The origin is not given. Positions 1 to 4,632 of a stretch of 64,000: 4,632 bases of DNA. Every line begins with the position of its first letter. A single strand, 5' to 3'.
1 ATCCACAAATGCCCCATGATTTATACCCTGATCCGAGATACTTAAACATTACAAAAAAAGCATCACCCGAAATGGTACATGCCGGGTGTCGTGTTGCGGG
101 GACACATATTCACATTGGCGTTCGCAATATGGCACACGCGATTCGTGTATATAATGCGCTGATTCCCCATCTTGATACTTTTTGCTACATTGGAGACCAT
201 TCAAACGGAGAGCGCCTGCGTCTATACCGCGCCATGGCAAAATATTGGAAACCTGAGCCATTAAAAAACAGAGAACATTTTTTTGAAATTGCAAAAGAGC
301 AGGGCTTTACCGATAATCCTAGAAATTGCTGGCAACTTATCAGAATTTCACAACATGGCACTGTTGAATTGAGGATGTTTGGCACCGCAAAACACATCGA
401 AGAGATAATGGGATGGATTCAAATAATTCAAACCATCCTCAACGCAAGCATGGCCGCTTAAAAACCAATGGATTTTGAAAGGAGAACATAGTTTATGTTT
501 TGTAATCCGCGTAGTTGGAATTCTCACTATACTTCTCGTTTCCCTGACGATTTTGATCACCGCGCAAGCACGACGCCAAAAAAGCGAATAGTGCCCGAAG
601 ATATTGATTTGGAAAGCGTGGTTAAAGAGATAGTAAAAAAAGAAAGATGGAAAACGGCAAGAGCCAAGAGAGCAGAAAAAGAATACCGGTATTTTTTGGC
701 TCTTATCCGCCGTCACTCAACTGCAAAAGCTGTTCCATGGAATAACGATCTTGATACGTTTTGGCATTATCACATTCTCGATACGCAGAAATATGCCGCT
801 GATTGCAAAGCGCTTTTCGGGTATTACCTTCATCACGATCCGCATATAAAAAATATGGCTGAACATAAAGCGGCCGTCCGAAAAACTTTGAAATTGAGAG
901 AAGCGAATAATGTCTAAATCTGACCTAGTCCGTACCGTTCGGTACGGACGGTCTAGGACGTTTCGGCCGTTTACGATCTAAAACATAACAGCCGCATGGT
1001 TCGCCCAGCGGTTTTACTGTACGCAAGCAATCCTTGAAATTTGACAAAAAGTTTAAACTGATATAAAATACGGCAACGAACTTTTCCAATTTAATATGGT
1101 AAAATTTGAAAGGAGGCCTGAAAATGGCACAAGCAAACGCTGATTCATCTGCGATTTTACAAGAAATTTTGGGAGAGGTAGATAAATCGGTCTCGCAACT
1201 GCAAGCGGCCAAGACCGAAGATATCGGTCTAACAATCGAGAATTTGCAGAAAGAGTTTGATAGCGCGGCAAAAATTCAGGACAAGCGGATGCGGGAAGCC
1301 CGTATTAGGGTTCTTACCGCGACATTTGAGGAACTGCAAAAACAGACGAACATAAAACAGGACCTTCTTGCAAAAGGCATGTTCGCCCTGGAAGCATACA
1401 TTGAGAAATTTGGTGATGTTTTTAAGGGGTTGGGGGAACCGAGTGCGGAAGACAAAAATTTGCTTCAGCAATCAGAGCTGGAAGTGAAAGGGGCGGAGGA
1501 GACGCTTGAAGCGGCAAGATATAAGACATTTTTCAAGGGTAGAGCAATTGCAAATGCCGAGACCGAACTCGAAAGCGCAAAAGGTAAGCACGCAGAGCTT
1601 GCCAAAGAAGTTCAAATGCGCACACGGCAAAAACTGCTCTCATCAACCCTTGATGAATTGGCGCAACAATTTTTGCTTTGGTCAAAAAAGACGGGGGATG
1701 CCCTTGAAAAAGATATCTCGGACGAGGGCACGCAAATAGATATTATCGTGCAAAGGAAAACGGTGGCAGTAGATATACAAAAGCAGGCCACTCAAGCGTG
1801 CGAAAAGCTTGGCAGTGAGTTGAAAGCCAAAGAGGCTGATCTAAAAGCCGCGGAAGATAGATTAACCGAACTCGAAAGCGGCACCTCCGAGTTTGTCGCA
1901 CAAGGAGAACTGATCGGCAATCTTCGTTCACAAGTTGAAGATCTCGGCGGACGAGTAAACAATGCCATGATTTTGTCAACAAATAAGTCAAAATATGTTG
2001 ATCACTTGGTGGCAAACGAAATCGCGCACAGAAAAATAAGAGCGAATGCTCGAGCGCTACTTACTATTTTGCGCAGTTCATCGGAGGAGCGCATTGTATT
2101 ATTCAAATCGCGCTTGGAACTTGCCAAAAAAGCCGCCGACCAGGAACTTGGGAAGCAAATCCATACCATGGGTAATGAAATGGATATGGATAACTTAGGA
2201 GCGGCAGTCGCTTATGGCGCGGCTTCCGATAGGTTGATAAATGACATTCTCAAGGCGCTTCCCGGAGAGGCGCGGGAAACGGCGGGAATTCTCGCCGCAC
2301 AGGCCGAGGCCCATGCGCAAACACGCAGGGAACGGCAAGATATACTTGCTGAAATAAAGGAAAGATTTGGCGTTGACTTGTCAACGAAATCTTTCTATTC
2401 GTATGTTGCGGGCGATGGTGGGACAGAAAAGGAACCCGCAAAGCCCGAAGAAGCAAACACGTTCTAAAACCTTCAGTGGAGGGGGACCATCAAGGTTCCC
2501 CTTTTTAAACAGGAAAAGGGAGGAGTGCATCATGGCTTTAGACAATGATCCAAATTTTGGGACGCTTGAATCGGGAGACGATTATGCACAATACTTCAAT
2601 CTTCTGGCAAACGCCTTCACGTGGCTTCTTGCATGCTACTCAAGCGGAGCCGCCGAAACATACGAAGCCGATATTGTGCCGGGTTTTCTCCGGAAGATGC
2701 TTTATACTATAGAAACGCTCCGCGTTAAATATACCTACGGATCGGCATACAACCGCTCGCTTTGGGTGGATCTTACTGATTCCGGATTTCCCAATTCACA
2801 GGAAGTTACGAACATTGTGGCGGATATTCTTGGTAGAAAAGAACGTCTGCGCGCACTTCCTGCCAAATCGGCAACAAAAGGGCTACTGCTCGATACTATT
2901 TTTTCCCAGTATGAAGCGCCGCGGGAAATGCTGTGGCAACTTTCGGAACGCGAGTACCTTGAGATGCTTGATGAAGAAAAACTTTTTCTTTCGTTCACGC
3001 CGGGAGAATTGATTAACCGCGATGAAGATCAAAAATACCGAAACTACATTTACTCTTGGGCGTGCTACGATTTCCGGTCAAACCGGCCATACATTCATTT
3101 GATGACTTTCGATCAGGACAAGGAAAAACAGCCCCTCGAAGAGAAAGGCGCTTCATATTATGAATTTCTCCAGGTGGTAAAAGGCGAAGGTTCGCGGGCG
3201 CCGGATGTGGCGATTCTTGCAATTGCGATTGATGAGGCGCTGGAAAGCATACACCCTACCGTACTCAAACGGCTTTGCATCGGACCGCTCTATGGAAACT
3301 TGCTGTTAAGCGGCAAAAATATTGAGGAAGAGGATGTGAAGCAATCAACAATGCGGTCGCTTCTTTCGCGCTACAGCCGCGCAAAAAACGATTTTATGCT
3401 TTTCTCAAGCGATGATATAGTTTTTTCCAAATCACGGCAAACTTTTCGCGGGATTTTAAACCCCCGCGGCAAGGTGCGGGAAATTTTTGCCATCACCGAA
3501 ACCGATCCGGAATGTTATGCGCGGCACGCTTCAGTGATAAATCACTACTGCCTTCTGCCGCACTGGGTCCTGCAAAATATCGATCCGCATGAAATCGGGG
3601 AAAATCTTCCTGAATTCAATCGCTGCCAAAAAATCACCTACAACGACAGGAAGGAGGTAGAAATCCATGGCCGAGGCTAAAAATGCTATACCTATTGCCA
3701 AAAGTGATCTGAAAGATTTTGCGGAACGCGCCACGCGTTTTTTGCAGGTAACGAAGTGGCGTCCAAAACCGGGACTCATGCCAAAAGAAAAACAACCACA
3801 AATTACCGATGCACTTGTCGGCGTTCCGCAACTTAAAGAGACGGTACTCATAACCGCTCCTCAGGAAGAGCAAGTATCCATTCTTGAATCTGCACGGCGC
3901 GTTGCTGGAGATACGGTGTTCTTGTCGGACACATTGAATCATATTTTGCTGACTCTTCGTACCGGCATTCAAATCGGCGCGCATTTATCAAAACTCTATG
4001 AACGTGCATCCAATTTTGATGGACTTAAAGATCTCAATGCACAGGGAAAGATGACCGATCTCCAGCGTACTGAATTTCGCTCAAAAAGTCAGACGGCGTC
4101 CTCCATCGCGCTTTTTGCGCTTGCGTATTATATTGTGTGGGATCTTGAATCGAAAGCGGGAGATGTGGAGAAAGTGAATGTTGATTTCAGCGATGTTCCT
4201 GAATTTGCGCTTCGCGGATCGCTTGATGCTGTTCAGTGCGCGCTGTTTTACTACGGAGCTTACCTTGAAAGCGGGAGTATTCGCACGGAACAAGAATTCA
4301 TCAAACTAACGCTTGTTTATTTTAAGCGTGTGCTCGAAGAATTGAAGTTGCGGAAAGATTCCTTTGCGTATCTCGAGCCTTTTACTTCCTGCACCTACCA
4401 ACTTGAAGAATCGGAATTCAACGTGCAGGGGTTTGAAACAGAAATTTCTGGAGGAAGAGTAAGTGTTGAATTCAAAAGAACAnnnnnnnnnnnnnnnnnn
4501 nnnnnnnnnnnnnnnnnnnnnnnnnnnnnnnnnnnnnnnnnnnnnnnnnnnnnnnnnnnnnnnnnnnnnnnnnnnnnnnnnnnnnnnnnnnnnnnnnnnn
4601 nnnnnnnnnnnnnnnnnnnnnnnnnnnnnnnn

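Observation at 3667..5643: AAA+ ATPase with Vps4/katanin-like second region of homology, a D-D Walker B and large flanking domains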

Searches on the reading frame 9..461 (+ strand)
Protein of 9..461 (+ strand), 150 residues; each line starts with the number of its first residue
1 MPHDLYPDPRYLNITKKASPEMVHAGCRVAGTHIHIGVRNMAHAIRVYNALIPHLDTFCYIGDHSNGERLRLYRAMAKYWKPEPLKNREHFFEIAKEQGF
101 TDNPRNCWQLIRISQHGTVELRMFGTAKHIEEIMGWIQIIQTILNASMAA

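Call 3: search_protein_families(library=pfam, proteins=[window:9-461:+], max_evalue=0.01)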
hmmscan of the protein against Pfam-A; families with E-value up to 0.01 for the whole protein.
window:9-461:+ (150 aa): 1 family
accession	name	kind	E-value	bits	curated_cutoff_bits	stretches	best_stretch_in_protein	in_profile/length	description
PF12224.13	Amidoligase_2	-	0.0065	16.8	22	0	78-143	184-244/245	Putative amidoligase enzyme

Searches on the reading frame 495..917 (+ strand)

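Call 3: search_protein_families(library=pfam, proteins=[window:495-917:+], max_evalue=0.01)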
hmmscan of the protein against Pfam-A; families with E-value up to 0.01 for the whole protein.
window:495-917:+ (140 aa): 1 family
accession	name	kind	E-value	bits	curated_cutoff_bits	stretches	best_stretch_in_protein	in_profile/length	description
PF07173.17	GRDP-like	-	0.0086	17.2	22.7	0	57-103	94-143/143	Glycine-rich domain-containing protein-like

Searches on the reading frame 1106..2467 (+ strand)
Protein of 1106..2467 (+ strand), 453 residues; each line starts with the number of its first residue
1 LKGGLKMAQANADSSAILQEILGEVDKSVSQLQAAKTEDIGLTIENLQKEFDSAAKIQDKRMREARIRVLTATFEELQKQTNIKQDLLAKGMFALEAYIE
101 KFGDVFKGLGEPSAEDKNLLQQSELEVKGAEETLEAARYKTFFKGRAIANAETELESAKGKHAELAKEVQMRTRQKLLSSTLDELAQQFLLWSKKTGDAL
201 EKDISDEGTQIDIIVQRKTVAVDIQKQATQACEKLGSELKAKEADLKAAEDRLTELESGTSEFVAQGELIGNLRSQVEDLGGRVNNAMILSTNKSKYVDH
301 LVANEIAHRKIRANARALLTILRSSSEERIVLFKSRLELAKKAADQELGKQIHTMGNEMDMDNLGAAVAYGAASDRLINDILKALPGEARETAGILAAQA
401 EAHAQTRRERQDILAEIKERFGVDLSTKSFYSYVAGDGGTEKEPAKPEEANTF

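Call 3: search_protein_families(library=pfam, proteins=[window:1106-2467:+], max_evalue=0.01)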
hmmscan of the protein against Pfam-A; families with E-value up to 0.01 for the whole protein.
window:1106-2467:+ (453 aa): 0 families

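Call 4: search_protein_families(library=ncbifam, proteins=[window:1106-2467:+], max_evalue=0.01)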
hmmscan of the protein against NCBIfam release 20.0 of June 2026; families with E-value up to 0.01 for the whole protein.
window:1106-2467:+ (453 aa): 1 family
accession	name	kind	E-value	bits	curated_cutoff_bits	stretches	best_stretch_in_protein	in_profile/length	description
TIGR01709.2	typeII_sec_gspL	equivalog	0.0025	17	65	1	137-249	282-380/392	type II secretion system protein GspL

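Call 6: search_protein_families(library=padloc, proteins=[window:1106-2467:+], max_evalue=0.01)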
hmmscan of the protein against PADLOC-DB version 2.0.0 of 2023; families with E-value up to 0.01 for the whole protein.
window:1106-2467:+ (453 aa): 0 families

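Call 22: search_solved_structures(query=A2, max_evalue=1)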
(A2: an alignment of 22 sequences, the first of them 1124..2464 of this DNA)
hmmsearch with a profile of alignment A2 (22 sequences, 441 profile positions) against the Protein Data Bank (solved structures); distinct sequences matched with E-value up to 1: 8.
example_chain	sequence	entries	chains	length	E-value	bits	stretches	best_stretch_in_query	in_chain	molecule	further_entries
4zry_B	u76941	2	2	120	0.0015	20.9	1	185-255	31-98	Keratin, type II cytoskeletal 1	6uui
8bd7_W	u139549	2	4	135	0.004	19.4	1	173-251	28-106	Intraflagellar transport particle protein IFT20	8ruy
4lhx_C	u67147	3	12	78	0.06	15.5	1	67-133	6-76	Rab-3A-interacting protein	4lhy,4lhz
6emw_D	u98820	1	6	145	0.092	14.9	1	144-247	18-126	ATP-dependent Clp protease ATP-binding subunit ClpC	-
6jfv_B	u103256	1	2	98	0.14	14.3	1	184-254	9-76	Keratin, type II cytoskeletal 5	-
9tll_A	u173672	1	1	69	0.53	12.4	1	191-249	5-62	Sc-apCC-2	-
9ypi_A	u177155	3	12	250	0.67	12.1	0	70-102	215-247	Mangotoxin biosynthesis protein MboA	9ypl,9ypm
4v3p_Lv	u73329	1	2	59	0.94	11.6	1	329-362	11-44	60S acidic ribosomal protein P2A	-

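Call 29: search_protein_families(library=pfam, alignment_id=A2, max_evalue=0.1)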
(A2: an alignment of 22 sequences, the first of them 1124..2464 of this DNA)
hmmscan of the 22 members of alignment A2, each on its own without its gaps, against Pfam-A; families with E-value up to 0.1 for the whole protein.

A. member 1, window:1124-2464:+ (447 aa): 1 family
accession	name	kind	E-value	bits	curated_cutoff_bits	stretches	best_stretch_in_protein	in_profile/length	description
PF01592.21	NifU_N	-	0.035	14.7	22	1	119-174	42-97/127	NifU-like N terminal domain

B. families by the number of members that match (of 22 scanned): 20 families
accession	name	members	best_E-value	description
PF22373.2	MG491_central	5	0.012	Organelle protein MG491, central domain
PF11858.14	DUF3378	3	0.032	Domain of unknown function (DUF3378)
PF01983.22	CofC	2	0.0053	Guanylyl transferase CofC like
PF04513.17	Baculo_PEP_C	2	0.014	Baculovirus polyhedron envelope protein, PEP, C terminus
PF05791.16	Bacillus_HBL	1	0.0011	Bacillus haemolytic enterotoxin (HBL)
PF15219.11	TEX12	1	0.0074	Testis-expressed 12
PF16535.10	T3SSipB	1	0.0082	Type III cell invasion protein SipB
PF25600.1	TRIM_CC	1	0.0095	TRIM protein coiled-coil region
PF04546.19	Sigma70_ner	1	0.011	Sigma-70, non-essential region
PF04216.18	FdhE_N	1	0.018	FdhE, N-terminal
PF14712.11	Snapin_Pallidin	1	0.021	Snapin/Pallidin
PF16331.10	TolA_bind_tri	1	0.026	TolA binding protein trimerisation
PF15278.12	Sec3_C_2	1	0.03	Sec3 exocyst complex subunit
PF12325.13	TMF_TATA_bd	1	0.031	TATA element modulatory factor 1 TATA binding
PF01592.21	NifU_N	1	0.035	NifU-like N terminal domain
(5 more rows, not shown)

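Call 44: find_homologous_proteins(query=window:1124-2464:+, max_evalue=0.001)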
Query window:1124-2464:+ (447 aa): 9 proteins with E <= 0.001 among 8000 candidates.
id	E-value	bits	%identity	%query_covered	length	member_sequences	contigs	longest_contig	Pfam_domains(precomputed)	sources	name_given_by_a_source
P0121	5.6e-273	923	100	100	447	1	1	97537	-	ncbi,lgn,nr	ncbi:MAG: hypothetical protein HYT37_02375 [Candidatus Sungbacteria bacterium]|nr:hypothetical prote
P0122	1.3e-153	530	61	100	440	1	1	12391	-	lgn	-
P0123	1.7e-152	527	61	100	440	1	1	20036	-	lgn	-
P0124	5.9e-148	512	60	99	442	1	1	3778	-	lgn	-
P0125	5.6e-66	242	36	95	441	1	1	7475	-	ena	-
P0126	4.9e-65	239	35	96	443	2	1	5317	-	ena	-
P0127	6.8e-64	235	36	99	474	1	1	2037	-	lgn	-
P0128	5.6e-38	150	37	58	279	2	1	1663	-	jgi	-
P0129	3.7e-37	147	39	49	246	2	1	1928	-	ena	-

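Call 54: find_homologous_proteins(query=A2, max_evalue=0.00001)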
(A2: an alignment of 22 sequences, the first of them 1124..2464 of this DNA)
Query A2 (22 sequences) (447 aa, profile of the alignment): 1098 proteins with E <= 0.00001 among 8000 candidates; the best 120 are listed.
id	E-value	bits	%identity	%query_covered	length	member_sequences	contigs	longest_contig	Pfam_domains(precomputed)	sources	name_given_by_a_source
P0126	7.6e-166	571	35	96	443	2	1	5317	-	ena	-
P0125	7.8e-166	571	36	95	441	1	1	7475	-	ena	-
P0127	1.7e-150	520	36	99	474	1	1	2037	-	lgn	-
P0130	6.0e-145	502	22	86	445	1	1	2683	-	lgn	-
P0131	6.1e-145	502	22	86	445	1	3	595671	-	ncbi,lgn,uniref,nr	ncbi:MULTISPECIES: coiled-coil domain-containing protein [Meridianimaribacter]|uniref:Microtubule-bi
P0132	7.6e-145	501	22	86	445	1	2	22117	-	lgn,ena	-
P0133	8.0e-145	501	22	85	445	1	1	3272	-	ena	-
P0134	1.2e-144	501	22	86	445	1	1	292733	-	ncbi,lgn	-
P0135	1.2e-144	501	22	86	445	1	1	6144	-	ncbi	-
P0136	1.3e-144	501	22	86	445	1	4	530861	-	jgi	jgi:DNA repair exonuclease SbcCD ATPase subunit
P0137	1.3e-144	501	22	86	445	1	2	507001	-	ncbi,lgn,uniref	ncbi:microtubule-binding protein [Gaetbulibacter jejuensis]|uniref:Microtubule-binding protein n=1 T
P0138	1.3e-144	501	22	86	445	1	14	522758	-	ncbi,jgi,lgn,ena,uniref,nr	ncbi:microtubule-binding protein [Flavobacteriaceae bacterium 144Ye]|uniref:coiled-coil domain-conta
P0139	1.5e-144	500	22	85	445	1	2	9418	-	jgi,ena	-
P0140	2.2e-144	500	22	89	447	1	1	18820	-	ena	-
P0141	2.5e-144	500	22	86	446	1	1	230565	-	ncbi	-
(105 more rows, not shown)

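Call 63: predict_structure(alignment_id=A7)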
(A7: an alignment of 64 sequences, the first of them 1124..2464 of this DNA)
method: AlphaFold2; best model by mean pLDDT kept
length: 447 residues; sequences in the alignment: 64
mean_pLDDT: 66.8   pTM: 0.44
mean pLDDT of the five models: 66.8, 64.0, 58.5, 57.7, 57.5
residues with pLDDT >= 90: 17; 70-90: 211; 50-70: 124; < 50: 95
segments of 3 or more residues with pLDDT < 50: 1-6, 31-33, 345-390, 421-447
pLDDT, mean of each block of 10 residues (from residue 1): 46 67 63 50 52 51 56 67 68 69 73 85 86 78 85 85 77 69 75 79 81 82 85 91 88 84 90 84 78 77 75 71 64 63 46 35 36 42 46 55 71 66 37 33 35
secondary structure, 60 per line:
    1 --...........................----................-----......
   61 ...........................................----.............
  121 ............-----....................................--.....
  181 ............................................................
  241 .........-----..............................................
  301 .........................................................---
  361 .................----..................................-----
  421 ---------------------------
elements in order: H3-29 H34-49 H55-103 H108-132 H138-173 H176-249 H255-357 H361-377 H382-415

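Call 65: fold_search(model_id=the predicted structure, library=pdb)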
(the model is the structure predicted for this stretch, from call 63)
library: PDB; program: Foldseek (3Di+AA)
matches with E <= 10: 934; with E <= 0.001: 0
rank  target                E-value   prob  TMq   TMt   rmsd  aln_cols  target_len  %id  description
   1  9mg8_B                1.4e-02  0.51  0.13  0.15  42.8       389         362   16  Crystal Structure of b-iTHR-110 (released 2025-12-17)
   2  6r1j_D                1.8e-02  1.00  0.30  0.51  34.1       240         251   14  Structure of the soluble AhlC triple head mutant of the tripartite alpha-pore forming toxin, AHL, from Aeromonas hydro (released 2019-07-10)
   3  7zr1_D                1.9e-02  0.60  0.17  0.11  72.2       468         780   16  Chaetomium thermophilum Mre11-Rad50-Nbs1 complex bound to ATPyS (composite structure) (released 2023-01-11)
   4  6r1j_J                2.2e-02  1.00  0.32  0.52  33.4       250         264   14  Structure of the soluble AhlC triple head mutant of the tripartite alpha-pore forming toxin, AHL, from Aeromonas hydro (released 2019-07-10)
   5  7p3r_A                3.2e-02  0.99  0.30  0.38  12.1       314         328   11  Helical structure of the toxin MakA from Vibrio cholera (released 2022-02-23)
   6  8ga7                  3.3e-02  0.33  0.11  0.10  42.1       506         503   13  Geometrically programmable nanomaterial construction using regularized protein building blocks (released 2024-03-13)
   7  7zr1_C                3.8e-02  0.38  0.15  0.09  78.8       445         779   16  Chaetomium thermophilum Mre11-Rad50-Nbs1 complex bound to ATPyS (composite structure) (released 2023-01-11)
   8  2ch7_B                4.9e-02  0.98  0.29  0.40  44.9       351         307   17  Crystal structure of the cytoplasmic domain of a bacterial chemoreceptor from Thermotoga maritima (released 2006-04-18)
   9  7sqc_1K               4.9e-02  0.57  0.16  0.21  50.4       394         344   16  Ciliary C1 central pair apparatus isolated from Chlamydomonas reinhardtii (released 2022-04-13)
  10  6h2d_P                6.2e-02  1.00  0.27  0.54  34.7       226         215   12  Structure of the soluble AhlC of the tripartite alpha-pore forming toxin, AHL, from Aeromonas hydrophila. (released 2019-07-10)
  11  9d01                  6.9e-02  0.54  0.16  0.18  43.4       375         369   14  Crystal Structure of a-iTHR-201 (released 2025-12-10)
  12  6h2e_Q                7.2e-02  1.00  0.33  0.55  33.6       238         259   13  Structure of the soluble AhlC of the tripartite alpha-pore forming toxin, AHL, from Aeromonas hydrophila. (released 2019-07-10)
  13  7n6g_3O               7.2e-02  0.69  0.20  0.24  37.4       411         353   13  C1 of central pair (released 2022-05-18)
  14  6h2e_P                7.6e-02  1.00  0.30  0.51  34.1       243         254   13  Structure of the soluble AhlC of the tripartite alpha-pore forming toxin, AHL, from Aeromonas hydrophila. (released 2019-07-10)
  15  8iyj_V7               7.6e-02  0.96  0.29  0.37  20.8       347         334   13  Cryo-EM structure of the 48-nm repeat doublet microtubule from mouse sperm (released 2023-07-05)
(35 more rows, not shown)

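Call 99: search_protein_families(library=phrogs, proteins=[window:1124-2464:+], max_evalue=0.01)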
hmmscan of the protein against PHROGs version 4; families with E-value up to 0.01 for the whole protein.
window:1124-2464:+ (447 aa): 0 families

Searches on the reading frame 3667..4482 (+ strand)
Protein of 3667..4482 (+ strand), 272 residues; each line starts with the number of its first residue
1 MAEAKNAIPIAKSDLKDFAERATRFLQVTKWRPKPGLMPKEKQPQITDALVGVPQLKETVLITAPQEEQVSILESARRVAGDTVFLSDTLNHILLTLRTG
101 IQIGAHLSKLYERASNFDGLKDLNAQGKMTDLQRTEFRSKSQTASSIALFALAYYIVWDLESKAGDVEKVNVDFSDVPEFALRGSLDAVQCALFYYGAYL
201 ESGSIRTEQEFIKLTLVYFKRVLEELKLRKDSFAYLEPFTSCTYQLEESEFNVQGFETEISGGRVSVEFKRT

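Call 112: search_solved_structures(query=A8, max_evalue=5)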
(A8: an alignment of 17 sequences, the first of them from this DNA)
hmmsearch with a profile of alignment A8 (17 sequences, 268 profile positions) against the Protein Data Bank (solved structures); distinct sequences matched with E-value up to 5: 1.
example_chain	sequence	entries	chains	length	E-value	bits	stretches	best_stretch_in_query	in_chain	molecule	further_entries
9u7j_a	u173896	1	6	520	2.1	10.9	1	13-89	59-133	Procollagen galactosyltransferase 1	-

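Call 113: search_protein_families(library=pfam, alignment_id=A8, max_evalue=1)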
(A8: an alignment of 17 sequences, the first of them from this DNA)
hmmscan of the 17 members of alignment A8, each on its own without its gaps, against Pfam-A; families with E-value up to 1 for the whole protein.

A. member 1, seq(272 aa): 1 family
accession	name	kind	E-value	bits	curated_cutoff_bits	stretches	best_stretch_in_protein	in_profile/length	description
PF08446.17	PAS_2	-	0.17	13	21.4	1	94-162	38-106/107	PAS fold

B. families by the number of members that match (of 17 scanned): 7 families
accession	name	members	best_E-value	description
PF00979.22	Reovirus_cap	1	0.0057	Reovirus outer capsid protein, Sigma 3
PF09573.16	RE_TaqI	1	0.03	TaqI restriction endonuclease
PF15745.10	AP1AR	1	0.13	AP-1 complex-associated regulatory protein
PF11056.14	UvsY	1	0.14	Recombination, repair and ssDNA binding protein UvsY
PF08446.17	PAS_2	1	0.17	PAS fold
PF05609.18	LAP1_C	1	0.18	Lamina-associated polypeptide 1, AAA+ activator domain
PF21633.3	MOV-10_Ig-like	1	0.18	Helicase MOV-10, Ig-like domain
